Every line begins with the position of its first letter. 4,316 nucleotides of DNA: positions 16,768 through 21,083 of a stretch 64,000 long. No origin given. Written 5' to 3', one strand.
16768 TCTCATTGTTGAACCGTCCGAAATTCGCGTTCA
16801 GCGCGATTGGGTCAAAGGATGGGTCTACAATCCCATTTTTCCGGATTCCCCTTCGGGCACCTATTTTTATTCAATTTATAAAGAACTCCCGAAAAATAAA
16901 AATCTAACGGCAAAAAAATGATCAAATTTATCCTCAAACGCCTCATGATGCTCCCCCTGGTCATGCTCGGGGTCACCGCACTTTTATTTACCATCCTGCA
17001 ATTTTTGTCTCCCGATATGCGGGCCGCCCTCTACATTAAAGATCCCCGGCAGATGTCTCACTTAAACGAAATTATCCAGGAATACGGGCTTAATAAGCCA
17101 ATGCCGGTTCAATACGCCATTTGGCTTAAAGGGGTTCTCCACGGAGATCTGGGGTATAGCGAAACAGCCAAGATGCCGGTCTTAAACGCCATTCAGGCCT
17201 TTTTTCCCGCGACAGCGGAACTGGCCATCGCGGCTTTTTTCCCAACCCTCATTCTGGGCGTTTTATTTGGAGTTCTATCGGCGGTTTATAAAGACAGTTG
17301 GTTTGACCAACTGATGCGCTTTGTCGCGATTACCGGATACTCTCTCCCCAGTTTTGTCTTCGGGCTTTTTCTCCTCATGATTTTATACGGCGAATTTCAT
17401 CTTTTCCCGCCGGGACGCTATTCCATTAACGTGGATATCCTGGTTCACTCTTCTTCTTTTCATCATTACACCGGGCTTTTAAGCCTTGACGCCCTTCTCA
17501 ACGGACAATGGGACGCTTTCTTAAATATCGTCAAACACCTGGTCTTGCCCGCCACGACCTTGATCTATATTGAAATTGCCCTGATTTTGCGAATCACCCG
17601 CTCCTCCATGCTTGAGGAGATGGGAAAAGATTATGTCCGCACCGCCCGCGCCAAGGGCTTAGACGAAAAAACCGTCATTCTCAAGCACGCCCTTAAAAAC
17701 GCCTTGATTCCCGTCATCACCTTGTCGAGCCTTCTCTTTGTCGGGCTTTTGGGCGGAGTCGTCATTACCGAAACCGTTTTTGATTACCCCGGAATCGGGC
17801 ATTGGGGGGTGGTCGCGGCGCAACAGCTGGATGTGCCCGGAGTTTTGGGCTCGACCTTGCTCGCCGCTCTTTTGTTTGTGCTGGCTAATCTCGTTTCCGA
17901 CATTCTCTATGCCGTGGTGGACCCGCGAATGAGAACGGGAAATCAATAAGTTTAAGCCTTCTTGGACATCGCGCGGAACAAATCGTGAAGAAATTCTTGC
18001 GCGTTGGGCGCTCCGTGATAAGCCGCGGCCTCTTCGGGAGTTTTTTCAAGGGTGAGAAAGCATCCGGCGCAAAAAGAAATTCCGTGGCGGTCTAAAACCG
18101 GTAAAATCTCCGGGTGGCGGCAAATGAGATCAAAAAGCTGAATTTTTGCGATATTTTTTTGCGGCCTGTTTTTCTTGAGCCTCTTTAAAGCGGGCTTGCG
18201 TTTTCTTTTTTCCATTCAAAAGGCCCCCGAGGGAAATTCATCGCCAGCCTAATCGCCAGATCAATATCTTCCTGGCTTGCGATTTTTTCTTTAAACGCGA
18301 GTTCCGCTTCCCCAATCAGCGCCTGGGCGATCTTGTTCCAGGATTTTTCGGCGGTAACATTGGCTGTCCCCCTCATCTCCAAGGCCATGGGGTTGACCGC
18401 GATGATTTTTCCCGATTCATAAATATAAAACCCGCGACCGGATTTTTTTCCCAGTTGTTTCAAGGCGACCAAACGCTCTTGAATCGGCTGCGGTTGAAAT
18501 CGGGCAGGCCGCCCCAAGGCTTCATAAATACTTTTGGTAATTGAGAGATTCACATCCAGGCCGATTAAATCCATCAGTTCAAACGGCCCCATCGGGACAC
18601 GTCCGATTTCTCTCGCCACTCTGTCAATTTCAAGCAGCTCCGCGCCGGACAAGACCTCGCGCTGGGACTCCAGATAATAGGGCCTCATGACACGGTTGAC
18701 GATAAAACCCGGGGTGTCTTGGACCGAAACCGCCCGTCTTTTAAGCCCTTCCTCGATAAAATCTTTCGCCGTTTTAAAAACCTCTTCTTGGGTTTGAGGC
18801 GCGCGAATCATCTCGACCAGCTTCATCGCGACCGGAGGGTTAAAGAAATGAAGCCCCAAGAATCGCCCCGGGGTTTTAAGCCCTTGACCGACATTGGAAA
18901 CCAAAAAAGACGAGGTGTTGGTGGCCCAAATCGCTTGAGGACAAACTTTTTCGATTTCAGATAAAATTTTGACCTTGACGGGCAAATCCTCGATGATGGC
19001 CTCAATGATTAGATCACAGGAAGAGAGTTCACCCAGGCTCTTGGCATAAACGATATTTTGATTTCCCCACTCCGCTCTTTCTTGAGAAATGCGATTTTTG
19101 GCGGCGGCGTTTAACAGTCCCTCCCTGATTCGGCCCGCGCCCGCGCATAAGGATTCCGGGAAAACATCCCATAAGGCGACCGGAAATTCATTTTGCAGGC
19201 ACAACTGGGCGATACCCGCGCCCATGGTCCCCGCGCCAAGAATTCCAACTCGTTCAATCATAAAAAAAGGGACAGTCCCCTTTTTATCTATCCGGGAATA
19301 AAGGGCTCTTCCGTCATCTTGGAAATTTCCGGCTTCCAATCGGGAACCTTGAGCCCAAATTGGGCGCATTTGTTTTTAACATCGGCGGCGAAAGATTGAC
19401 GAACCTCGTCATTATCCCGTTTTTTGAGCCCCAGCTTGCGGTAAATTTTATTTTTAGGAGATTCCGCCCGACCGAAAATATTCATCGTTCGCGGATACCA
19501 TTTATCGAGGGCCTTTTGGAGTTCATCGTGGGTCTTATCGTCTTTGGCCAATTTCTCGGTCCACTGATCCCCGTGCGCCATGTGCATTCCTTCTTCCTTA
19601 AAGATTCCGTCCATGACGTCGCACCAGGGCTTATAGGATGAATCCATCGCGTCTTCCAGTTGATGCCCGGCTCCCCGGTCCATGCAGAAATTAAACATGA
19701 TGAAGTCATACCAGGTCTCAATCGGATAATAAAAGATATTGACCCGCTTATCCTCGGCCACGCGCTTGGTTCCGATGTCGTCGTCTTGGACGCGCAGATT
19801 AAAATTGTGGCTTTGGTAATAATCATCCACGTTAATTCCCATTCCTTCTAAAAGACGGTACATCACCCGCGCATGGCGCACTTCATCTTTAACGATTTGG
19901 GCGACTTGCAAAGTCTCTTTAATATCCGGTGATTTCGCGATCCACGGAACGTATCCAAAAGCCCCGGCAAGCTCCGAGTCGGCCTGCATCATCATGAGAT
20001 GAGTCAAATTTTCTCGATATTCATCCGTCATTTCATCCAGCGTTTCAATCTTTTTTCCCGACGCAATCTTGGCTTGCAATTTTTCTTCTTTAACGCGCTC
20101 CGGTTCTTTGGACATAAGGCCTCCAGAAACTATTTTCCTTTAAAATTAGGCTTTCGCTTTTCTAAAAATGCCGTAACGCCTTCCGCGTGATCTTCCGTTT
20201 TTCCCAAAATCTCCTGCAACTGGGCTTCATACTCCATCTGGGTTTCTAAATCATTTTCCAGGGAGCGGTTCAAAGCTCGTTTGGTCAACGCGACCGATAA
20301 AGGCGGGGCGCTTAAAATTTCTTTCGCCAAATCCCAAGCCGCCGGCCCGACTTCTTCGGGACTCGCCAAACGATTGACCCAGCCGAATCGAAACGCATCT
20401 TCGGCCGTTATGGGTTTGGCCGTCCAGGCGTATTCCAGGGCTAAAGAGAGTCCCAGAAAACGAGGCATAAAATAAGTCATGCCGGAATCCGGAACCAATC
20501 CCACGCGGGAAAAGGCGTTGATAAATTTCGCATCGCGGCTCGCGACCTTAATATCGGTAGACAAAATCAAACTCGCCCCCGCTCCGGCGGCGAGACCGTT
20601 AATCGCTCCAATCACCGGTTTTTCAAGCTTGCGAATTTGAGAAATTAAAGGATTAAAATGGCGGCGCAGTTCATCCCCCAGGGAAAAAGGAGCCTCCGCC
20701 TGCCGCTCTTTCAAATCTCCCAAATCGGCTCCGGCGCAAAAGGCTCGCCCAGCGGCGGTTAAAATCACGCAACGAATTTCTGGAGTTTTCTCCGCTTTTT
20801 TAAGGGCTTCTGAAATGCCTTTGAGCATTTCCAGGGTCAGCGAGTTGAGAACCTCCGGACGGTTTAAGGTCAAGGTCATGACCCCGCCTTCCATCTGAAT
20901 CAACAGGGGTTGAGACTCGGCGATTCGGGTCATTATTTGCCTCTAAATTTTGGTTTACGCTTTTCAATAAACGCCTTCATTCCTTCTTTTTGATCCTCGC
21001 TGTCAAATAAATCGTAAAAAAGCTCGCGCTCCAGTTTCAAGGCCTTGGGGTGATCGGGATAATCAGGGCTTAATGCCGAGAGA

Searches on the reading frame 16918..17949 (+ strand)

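Call 35: search_protein_families(library=pfam, proteins=[window:16918-17949:+])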
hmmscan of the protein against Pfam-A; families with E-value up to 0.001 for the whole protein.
window:16918-17949:+ (343 aa): 2 families
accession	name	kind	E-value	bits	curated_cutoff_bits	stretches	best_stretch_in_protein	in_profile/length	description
PF00528.27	BPD_transp_1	-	3.9e-43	147.8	26.4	1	114-339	1-183/184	Binding-protein-dependent transport system inner membrane component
PF19300.4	BPD_transp_1_N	-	5.2e-10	39.9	23.8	1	1-90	1-101/114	Binding-prot-dependent transport system membrane comp, N-term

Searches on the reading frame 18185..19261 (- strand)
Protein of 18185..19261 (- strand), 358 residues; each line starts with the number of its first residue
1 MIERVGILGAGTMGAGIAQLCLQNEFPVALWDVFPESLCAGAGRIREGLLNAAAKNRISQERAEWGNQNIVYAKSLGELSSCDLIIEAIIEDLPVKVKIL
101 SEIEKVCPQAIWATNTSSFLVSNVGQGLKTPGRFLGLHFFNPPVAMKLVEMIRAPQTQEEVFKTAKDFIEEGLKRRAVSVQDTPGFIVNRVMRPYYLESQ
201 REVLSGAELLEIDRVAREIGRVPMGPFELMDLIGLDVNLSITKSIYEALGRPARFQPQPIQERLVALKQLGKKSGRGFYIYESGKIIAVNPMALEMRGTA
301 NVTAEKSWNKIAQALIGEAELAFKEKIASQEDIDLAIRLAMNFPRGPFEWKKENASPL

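Call 35: search_protein_families(library=pfam, proteins=[window:18185-19261:-])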
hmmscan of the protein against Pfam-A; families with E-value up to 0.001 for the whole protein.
window:18185-19261:- (358 aa): 2 families
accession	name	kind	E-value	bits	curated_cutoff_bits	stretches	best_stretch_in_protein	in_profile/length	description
PF02737.24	3HCDH_N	-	6.3e-50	170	22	1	5-182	2-179/180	3-hydroxyacyl-CoA dehydrogenase, NAD binding domain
PF00725.27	3HCDH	-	4.3e-34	117.3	22.1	2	185-281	1-97/97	3-hydroxyacyl-CoA dehydrogenase, C-terminal domain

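Call 38: find_homologous_proteins(query=window:18185-19261:-, max_evalue=1e-60)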
Query window:18185-19261:- (358 aa): 2608 proteins with E <= 1e-60 among 8000 candidates; the best 120 are listed.
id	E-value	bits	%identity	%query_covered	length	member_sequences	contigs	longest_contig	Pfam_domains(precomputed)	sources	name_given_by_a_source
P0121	1.0e-232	789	100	100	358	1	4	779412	PF00725.28,PF02737.25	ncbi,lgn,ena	-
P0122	4.9e-191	652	80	100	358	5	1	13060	PF00725.28,PF02737.25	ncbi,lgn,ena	-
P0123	1.7e-160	552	71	100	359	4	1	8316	PF00725.28,PF02737.25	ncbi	-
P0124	1.3e-149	516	65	100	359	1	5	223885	PF03446.22,PF00725.28,PF02737.25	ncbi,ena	-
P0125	8.8e-145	500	65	98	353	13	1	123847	PF00725.28,PF02737.25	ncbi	-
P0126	3.0e-124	433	60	96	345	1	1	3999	PF00725.28,PF02737.25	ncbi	-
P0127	4.0e-124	432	59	96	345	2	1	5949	PF00725.28,PF02737.25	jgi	jgi:3-hydroxybutyryl-CoA dehydrogenase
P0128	5.2e-120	419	53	77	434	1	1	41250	PF00725.28,PF02737.25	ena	-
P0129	1.2e-118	414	55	99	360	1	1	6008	PF03446.22,PF00725.28,PF02737.25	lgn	-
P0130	2.5e-118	413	54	100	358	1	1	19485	PF00725.28,PF02737.25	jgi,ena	-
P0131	3.3e-118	413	55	99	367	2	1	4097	PF03446.22,PF00725.28,PF02737.25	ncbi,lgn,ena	-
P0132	1.0e-117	411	54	99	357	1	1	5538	PF00725.28,PF02737.25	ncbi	-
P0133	1.1e-117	411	53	99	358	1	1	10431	PF00725.28,PF02737.25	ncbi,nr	ncbi:MAG: 3-hydroxybutyryl-CoA dehydrogenase [Elusimicrobia bacterium]|nr:3-hydroxybutyryl-CoA dehyd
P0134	5.6e-117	409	54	99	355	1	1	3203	PF00725.28,PF02737.25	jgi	jgi:3-hydroxybutyryl-CoA dehydrogenase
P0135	8.6e-117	408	55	99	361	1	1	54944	PF00725.28,PF02737.25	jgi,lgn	jgi:3-hydroxybutyryl-CoA dehydrogenase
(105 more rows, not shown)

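Call 39: find_encoding_contigs(protein=P0122, flank=10000, max_places=1)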
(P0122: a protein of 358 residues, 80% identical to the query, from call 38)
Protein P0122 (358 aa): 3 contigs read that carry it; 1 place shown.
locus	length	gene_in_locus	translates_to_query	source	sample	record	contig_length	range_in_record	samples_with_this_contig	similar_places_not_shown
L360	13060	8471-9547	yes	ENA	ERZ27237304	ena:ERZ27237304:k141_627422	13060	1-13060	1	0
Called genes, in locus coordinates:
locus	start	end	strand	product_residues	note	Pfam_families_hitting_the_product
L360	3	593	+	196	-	?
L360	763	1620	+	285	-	PF13439:Glyco_transf_4 (weak), PF13579:Glyco_trans_4_4 (weak), PF00534:Glycos_transf_1, PF13692:Glyco_trans_1_4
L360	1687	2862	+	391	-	-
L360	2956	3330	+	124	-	PF02537:CRCB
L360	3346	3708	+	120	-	PF02641:DUF190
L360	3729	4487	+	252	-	PF15619:Lebercilin (weak), PF24481:CT398_CC, PF02591:Zn_ribbon_9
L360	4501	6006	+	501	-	PF00171:Aldedh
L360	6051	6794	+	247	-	PF00378:ECH_1, PF16113:ECH_2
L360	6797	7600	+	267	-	PF00378:ECH_1, PF16113:ECH_2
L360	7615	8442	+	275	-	PF05138:PaaA_PaaC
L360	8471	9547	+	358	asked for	PF02737:3HCDH_N, PF00725:3HCDH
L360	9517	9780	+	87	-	-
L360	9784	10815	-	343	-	PF19300:BPD_transp_1_N, PF00528:BPD_transp_1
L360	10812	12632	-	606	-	PF00496:SBP_bac_5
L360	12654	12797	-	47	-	-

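Call 40: find_encoding_contigs(protein=P0123, flank=10000, max_places=1)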
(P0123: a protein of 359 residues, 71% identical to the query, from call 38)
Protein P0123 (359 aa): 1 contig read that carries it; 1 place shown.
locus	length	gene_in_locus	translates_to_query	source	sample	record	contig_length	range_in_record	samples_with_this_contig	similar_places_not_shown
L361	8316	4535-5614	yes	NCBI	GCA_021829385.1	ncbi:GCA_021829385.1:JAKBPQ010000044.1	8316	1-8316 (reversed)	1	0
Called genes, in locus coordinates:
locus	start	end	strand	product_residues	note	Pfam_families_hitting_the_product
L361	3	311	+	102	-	?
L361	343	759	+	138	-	PF03852:Vsr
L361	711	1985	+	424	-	PF09019:EcoRII-C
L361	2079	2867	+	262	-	PF00378:ECH_1, PF16113:ECH_2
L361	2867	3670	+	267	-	PF00378:ECH_1, PF16113:ECH_2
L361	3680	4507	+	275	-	PF05138:PaaA_PaaC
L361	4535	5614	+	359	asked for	PF02737:3HCDH_N, PF00725:3HCDH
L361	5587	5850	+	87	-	-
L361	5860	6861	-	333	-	PF19300:BPD_transp_1_N (faint), PF00528:BPD_transp_1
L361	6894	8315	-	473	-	?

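Call 41: find_encoding_contigs(protein=P0124, flank=10000, max_places=1)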
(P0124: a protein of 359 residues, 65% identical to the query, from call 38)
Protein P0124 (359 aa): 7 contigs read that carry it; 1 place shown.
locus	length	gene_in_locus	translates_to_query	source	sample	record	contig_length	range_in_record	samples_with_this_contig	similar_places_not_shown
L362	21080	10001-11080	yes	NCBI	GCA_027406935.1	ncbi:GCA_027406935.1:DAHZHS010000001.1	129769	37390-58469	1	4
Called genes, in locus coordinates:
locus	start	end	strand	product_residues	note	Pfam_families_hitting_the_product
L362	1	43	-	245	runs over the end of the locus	PF04525:LOR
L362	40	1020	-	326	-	PF14326:DUF4384 (weak)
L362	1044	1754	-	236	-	-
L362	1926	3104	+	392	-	-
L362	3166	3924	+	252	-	PF15619:Lebercilin (weak), PF24481:CT398_CC, PF02591:Zn_ribbon_9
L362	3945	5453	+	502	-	PF00171:Aldedh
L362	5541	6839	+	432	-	PF01555:N6_N4_Mtase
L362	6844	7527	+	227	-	PF27324:MjaV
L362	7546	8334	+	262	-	PF00378:ECH_1, PF16113:ECH_2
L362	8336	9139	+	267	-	PF00378:ECH_1, PF16113:ECH_2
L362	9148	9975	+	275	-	PF05138:PaaA_PaaC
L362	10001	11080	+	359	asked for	PF02737:3HCDH_N, PF03446:NAD_binding_2 (weak), PF00725:3HCDH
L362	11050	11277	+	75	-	-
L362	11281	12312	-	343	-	PF19300:BPD_transp_1_N, PF00528:BPD_transp_1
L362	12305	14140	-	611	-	PF00496:SBP_bac_5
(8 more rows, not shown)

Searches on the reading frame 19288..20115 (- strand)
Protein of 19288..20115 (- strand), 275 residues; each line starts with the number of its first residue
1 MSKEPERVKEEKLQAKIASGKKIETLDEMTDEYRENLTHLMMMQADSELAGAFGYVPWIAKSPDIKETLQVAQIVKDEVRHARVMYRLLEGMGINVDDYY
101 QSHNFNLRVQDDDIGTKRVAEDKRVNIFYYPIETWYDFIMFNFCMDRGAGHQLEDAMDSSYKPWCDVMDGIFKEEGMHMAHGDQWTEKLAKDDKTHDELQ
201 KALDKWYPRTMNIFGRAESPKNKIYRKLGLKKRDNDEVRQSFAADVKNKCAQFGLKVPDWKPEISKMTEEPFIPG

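Call 35: search_protein_families(library=pfam, proteins=[window:19288-20115:-])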
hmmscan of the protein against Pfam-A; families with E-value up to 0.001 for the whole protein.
window:19288-20115:- (275 aa): 1 family
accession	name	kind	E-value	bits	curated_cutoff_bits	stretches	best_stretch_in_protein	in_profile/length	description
PF05138.18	PaaA_PaaC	-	1e-40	140.1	28.5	1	23-259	4-227/263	Phenylacetic acid catabolic protein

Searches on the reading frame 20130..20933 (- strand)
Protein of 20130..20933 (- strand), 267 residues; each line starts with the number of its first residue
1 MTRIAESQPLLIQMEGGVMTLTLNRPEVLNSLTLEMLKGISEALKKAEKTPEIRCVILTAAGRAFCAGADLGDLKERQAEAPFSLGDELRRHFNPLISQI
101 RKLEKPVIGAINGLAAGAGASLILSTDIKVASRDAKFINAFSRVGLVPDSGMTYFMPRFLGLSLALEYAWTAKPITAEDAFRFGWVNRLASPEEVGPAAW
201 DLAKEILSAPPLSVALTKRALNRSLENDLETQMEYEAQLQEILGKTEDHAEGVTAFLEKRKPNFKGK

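Call 35: search_protein_families(library=pfam, proteins=[window:20130-20933:-])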
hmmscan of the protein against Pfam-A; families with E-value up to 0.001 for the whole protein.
window:20130-20933:- (267 aa): 2 families
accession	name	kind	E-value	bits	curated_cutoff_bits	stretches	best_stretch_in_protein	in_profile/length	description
PF00378.25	ECH_1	-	1.2e-62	212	27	1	15-266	3-250/251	Enoyl-CoA hydratase/isomerase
PF16113.10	ECH_2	-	3.2e-41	142.4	27.2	2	19-190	2-172/335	Enoyl-CoA hydratase/isomerase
